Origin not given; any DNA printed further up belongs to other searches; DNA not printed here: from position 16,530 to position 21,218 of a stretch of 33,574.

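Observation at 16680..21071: gyrB and gyrA are joined into one uninterrupted 1463-codon ORF (the expected stop position reads TGG)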

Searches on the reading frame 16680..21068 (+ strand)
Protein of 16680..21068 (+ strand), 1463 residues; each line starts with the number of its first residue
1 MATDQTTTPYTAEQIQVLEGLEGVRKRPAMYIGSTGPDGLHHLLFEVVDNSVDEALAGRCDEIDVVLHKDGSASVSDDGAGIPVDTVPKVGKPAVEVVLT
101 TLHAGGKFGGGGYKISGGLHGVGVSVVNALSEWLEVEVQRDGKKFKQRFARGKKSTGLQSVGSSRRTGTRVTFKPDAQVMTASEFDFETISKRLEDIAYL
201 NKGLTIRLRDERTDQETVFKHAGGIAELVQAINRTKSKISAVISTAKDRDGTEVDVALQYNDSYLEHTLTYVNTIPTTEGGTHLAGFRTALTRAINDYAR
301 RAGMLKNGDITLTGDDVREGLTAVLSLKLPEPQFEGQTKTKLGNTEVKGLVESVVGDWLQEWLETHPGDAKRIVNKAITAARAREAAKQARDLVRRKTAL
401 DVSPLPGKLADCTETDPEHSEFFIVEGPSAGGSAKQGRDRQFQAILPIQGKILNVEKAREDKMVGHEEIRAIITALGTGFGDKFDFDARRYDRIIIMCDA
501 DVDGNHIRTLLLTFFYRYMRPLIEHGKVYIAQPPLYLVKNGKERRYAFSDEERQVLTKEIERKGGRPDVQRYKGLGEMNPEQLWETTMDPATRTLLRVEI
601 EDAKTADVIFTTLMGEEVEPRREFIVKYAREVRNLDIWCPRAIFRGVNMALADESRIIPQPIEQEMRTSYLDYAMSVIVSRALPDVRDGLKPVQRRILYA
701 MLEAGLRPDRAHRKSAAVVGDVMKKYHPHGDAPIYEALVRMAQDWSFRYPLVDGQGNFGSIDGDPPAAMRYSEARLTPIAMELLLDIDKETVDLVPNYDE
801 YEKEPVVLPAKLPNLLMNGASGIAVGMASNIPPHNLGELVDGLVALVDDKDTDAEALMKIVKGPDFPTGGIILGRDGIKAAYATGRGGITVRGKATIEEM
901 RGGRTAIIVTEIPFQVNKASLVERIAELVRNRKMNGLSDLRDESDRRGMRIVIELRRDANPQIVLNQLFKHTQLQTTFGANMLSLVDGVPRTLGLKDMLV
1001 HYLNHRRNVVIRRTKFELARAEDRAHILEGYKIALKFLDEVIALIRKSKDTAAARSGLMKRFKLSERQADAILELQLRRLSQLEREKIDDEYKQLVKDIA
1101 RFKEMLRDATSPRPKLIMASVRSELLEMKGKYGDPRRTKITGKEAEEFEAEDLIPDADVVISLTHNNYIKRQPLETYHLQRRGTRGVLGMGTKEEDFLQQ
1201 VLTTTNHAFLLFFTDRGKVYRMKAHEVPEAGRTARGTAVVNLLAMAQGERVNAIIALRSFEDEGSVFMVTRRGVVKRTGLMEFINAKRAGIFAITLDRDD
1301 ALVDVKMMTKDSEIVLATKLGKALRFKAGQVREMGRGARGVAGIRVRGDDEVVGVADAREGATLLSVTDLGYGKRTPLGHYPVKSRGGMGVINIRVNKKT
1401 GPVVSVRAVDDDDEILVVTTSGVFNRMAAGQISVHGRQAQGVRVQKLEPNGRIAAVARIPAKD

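Call 6: find_homologous_proteins(query=window:16680-21068:+, max_evalue=1e-50)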
Query window:16680-21068:+ (1463 aa): 8000 proteins with E <= 1e-50 among 8000 candidates; the best 120 are listed.
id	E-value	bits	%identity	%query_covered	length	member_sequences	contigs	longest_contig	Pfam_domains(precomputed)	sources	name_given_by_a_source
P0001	2.8e-285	968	60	37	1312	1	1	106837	PF18053.7,PF00521.27,PF21249.3,PF02518.32,PF01751.29,PF00204.32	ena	-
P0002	8.4e-250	850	-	-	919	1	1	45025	PF00986.27,PF02518.32,PF01751.29,PF00204.32,PF14890.12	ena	-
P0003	1.3e-248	846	-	-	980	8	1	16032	PF00986.27,PF02518.32,PF01751.29,PF00204.32,PF14890.12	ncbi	ncbi:MAG: DNA gyrase subunit B [Limnochordales bacterium]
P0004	2.4e-247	842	-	-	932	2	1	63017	PF00986.27,PF02518.32,PF14528.12,PF01751.29,PF00204.32,PF14890.12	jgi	jgi:DNA gyrase subunit B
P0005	5.2e-247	841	67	37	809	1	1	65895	PF00986.27,PF02518.32,PF01751.29,PF00204.32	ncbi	-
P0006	1.0e-246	840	-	-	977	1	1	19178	PF00986.27,PF02518.32,PF01751.29,PF00204.32,PF14890.12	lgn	-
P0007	3.2e-246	838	-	-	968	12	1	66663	PF00986.27,PF02518.32,PF01751.29,PF00204.32,PF14890.12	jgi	-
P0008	1.0e-245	837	-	-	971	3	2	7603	PF00986.27,PF02518.32,PF01751.29,PF00204.32,PF14890.12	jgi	-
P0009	9.4e-245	834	-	-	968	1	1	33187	PF00986.27,PF02518.32,PF01751.29,PF00204.32,PF14890.12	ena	-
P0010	1.8e-244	833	-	-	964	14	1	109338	PF00986.27,PF02518.32,PF01751.29,PF00204.32,PF14890.12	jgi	-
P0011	4.1e-244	831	-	-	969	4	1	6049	PF00986.27,PF02518.32,PF01751.29,PF00204.32,PF14890.12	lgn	-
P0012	6.9e-244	831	-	-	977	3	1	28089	PF00986.27,PF02518.32,PF01751.29,PF00204.32,PF14890.12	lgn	-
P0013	9.4e-244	830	-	-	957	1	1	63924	PF00986.27,PF02518.32,PF01751.29,PF00204.32,PF14890.12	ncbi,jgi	ncbi:MAG: DNA gyrase subunit B [Limnochordia bacterium]|jgi:DNA gyrase subunit B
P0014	9.8e-244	830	59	38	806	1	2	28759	PF18053.7,PF00986.27,PF21249.3,PF02518.32,PF01751.29,PF00204.32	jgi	jgi:DNA gyrase subunit B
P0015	1.5e-243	830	58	41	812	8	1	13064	PF00986.27,PF02518.32,PF01751.29,PF00204.32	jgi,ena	-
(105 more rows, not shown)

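Call 7: find_encoding_contigs(protein=window:16680-21068:+, flank=3000, max_places=10)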
Protein window:16680-21068:+ (1463 aa): no gene with exactly this product is on record in the collection.

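Call 19: search_protein_families(library=pfam, proteins=[window:16680-21068:+])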
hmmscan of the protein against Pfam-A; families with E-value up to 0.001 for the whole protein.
window:16680-21068:+ (1463 aa): 6 families
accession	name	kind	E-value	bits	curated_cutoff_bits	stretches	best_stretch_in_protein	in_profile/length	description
PF00521.26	DNA_topoisoIV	-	5e-162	540.1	31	1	681-1108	1-419/432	DNA gyrase/topoisomerase IV, subunit A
PF03989.18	DNA_gyraseA_C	-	7.2e-61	201.8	27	6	1313-1356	2-45/48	DNA gyrase C-terminal domain, beta-propeller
PF00204.31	DNA_gyraseB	-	2.7e-59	199.9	27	1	224-392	1-172/173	DNA gyrase B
PF00986.26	DNA_gyraseB_C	-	5.3e-31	107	29.8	1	567-625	4-62/63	DNA gyrase B subunit, carboxyl terminus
PF01751.28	Toprim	-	1.6e-19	70.3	23.1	1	422-532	2-95/96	Toprim domain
PF02518.31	HATPase_c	-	1.4e-15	58.2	26.4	1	37-177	3-109/111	Histidine kinase-, DNA gyrase B-, and HSP90-like ATPase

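Call 28: search_protein_representatives(protein=window:16791-20390:+)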
Query: 1200 residues. Proteins with E-value up to 0.001 (for the whole library): 69807; up to 1e-10: 44969; up to 1e-30: 15277. The best 150 are listed.
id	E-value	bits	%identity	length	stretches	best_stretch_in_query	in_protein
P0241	6.7e-250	848.7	41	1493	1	2-1170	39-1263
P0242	8.1e-220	749.0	52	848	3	620-1199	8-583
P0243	1.1e-219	748.5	39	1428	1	2-1191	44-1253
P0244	7.9e-219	745.8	55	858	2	618-1199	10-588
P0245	1.7e-218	744.6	52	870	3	620-1199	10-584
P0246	1.0e-216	738.7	53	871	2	619-1200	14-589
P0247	4.2e-216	736.7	58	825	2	2-522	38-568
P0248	1.2e-214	732.0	56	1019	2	2-462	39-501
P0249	4.7e-214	730.0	54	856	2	618-1199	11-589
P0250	4.8e-214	729.9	56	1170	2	620-1199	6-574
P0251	8.1e-211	719.2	47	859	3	614-1199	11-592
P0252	5.8e-210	716.4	59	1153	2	2-444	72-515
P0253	1.6e-209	715.0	51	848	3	618-1199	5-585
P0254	7.4e-207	706.1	53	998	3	707-1199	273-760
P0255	7.5e-207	706.1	59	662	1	629-1196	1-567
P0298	3.3e-192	657.6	36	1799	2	452-1129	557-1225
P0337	1.3e-185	635.8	38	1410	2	215-1140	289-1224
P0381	4.5e-181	620.7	37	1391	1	1-1114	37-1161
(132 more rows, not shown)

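Call 30: list_cluster_members(proteins=[P0241, P0243, P0381, P0337, P0298])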
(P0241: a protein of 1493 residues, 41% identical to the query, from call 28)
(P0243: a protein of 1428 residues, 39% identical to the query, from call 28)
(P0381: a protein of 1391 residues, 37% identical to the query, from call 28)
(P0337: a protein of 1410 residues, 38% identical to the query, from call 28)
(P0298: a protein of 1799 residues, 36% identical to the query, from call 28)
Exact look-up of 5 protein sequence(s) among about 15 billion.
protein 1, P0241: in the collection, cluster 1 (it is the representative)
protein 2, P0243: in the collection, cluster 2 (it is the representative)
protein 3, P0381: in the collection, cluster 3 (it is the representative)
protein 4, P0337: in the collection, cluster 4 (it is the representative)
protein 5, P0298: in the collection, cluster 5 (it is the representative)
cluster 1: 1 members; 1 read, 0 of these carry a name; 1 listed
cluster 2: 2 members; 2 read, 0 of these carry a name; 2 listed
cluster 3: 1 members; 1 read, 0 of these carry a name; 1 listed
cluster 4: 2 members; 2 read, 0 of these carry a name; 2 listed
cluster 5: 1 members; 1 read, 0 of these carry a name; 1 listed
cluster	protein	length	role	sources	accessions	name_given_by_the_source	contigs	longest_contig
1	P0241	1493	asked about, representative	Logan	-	-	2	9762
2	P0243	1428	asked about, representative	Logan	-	-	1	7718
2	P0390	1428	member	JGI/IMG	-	-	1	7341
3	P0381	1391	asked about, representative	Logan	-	-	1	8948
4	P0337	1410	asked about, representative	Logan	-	-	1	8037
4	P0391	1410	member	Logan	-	-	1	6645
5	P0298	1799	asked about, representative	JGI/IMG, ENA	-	-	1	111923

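Call 51: search_dna_similar(query=P0241, collection=phages, mode=protein, max_rows=10)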
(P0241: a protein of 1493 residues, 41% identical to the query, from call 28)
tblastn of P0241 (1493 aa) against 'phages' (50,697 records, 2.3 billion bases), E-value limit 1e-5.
Records with a match: 2352; places in all: 3665; records where one place covers at least 80% of the query: 37.
Best place of each record, by identity: 60-80% 2; <60% 2350.
By first word of the organism name: Escherichia 678; Klebsiella 337; Salmonella 208; Shigella 89; Acinetobacter 85; Aeromonas 82; Bacteriophage 71; Vibrio 71; Erwinia 69; Enterobacter 58; and 64 more.
By host as written in the record: - 315; Escherichia coli 282; Klebsiella pneumoniae 116; Erwinia amylovora 46; Escherichia coli O157:H7 38; Aeromonas salmonicida 29; Salmonella enterica 29; Escherichia coli B 28; and 591 more.
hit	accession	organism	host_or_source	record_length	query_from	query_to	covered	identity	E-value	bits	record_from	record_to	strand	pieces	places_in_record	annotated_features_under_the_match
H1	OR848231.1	Listeria phage LM 4-14-1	Listeria monocytogenes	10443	9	1415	90%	39.2%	5e-142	881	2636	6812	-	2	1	record has no annotation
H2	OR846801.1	Listeria phage LM 4-11-1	Listeria monocytogenes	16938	9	1415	90%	39.2%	6e-142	881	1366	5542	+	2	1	record has no annotation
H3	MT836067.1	Bacteriophage sp.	human fecal samples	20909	9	1470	95%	36.6%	0e+0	808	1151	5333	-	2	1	record has no annotation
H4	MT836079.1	Bacteriophage sp.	human fecal samples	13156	10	1418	90%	38.3%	7e-129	841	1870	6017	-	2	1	record has no annotation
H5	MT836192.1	Bacteriophage sp.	human fecal samples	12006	7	1418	91%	37.5%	2e-121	821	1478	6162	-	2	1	record has no annotation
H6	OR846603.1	Enterococcus phage Efs 1-1-1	Enterococcus faecalis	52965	8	1196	77%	43.3%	6e-135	866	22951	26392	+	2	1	record has no annotation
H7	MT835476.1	Bacteriophage sp.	human fecal samples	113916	10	1218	78%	41.9%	0e+0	892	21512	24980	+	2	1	record has no annotation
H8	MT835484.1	Bacteriophage sp.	human fecal samples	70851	3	1406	90%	36.3%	2e-121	805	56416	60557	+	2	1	record has no annotation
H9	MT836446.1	Bacteriophage sp.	human fecal samples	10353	10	1288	83%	39.2%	1e-139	814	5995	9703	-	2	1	record has no annotation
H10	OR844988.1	Staphylococcus phage SA 1306 Kay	Staphylococcus aureus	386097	7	1226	79%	40.9%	0e+0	817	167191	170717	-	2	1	record has no annotation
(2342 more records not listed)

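Call 56: search_protein_families(library=pfam, proteins=[P0241, P0243, P0381, P0337, P0298], max_evalue=0.001)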
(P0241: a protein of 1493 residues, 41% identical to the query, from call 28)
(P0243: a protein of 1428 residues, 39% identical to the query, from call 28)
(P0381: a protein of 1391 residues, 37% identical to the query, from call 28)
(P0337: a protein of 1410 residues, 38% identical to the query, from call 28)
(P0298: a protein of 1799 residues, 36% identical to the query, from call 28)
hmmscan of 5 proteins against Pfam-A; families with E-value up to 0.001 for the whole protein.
P0241 (1493 aa): 5 families
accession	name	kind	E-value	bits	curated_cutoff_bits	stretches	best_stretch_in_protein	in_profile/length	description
PF00521.26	DNA_topoisoIV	-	9.2e-138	460.2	31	1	725-1177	1-431/432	DNA gyrase/topoisomerase IV, subunit A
PF00204.31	DNA_gyraseB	-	6.7e-34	117.3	27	1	228-410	1-172/173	DNA gyrase B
PF00986.26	DNA_gyraseB_C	-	8.8e-21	74.3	29.8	1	589-649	2-62/63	DNA gyrase B subunit, carboxyl terminus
PF01751.28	Toprim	-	1e-18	67.7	23.1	1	439-550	1-95/96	Toprim domain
PF02518.31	HATPase_c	-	4.6e-15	56.5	26.4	1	38-177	4-108/111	Histidine kinase-, DNA gyrase B-, and HSP90-like ATPase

P0243 (1428 aa): 5 families
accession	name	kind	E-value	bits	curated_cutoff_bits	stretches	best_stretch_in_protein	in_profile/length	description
PF00521.26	DNA_topoisoIV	-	1.2e-120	403.8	31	1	692-1156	1-431/432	DNA gyrase/topoisomerase IV, subunit A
PF00204.31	DNA_gyraseB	-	3.2e-26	92.3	27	1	233-395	5-169/173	DNA gyrase B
PF00986.26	DNA_gyraseB_C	-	5.9e-22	78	29.8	1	571-632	1-62/63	DNA gyrase B subunit, carboxyl terminus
PF01751.28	Toprim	-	2.6e-14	53.6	23.1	1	428-538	1-94/96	Toprim domain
PF02518.31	HATPase_c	-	2.8e-12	47.5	26.4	1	43-153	4-107/111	Histidine kinase-, DNA gyrase B-, and HSP90-like ATPase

P0381 (1391 aa): 6 families
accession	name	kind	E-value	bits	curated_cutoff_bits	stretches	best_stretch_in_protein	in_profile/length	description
PF00521.26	DNA_topoisoIV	-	3.4e-114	382.5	31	1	675-1130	1-429/432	DNA gyrase/topoisomerase IV, subunit A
PF00204.31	DNA_gyraseB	-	1.3e-30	106.6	27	1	250-406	15-171/173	DNA gyrase B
PF01751.28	Toprim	-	1.4e-12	48.1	23.1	1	433-536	1-87/96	Toprim domain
PF00986.26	DNA_gyraseB_C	-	5.8e-12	46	29.8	1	579-634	5-60/63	DNA gyrase B subunit, carboxyl terminus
PF03989.18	DNA_gyraseA_C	-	1e-05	25.3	27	1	1307-1351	1-45/48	DNA gyrase C-terminal domain, beta-propeller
PF02518.31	HATPase_c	-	1.2e-05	26.2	26.4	1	36-183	3-105/111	Histidine kinase-, DNA gyrase B-, and HSP90-like ATPase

P0337 (1410 aa): 6 families
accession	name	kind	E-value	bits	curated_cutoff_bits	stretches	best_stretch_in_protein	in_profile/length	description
PF00521.26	DNA_topoisoIV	-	1e-113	380.9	31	1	729-1167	1-430/432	DNA gyrase/topoisomerase IV, subunit A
PF00204.31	DNA_gyraseB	-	2.4e-39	135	27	1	253-433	14-172/173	DNA gyrase B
PF00986.26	DNA_gyraseB_C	-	4.4e-18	65.6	29.8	1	610-673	2-62/63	DNA gyrase B subunit, carboxyl terminus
PF01751.28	Toprim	-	1e-13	51.7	23.1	1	466-576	1-94/96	Toprim domain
PF02518.31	HATPase_c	-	1.5e-11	45.1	26.4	1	40-185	3-108/111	Histidine kinase-, DNA gyrase B-, and HSP90-like ATPase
PF13589.12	HATPase_c_3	-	0.00093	19.7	25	0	46-161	6-113/137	Histidine kinase-, DNA gyrase B-, and HSP90-like ATPase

P0298 (1799 aa): 6 families
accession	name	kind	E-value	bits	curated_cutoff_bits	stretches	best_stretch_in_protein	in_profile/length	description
PF00521.26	DNA_topoisoIV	-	8.2e-120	401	31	1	729-1184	1-431/432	DNA gyrase/topoisomerase IV, subunit A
PF00204.31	DNA_gyraseB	-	3e-38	131.5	27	1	231-402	1-172/173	DNA gyrase B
PF00986.26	DNA_gyraseB_C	-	1.9e-15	57.2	29.8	1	629-688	1-60/63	DNA gyrase B subunit, carboxyl terminus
PF02518.31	HATPase_c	-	1.5e-13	51.6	26.4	1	42-176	5-104/111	Histidine kinase-, DNA gyrase B-, and HSP90-like ATPase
PF01751.28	Toprim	-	8.6e-12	45.5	23.1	1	426-589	1-86/96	Toprim domain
PF03989.18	DNA_gyraseA_C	-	2.1e-06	27.5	27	0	1341-1372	2-35/48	DNA gyrase C-terminal domain, beta-propeller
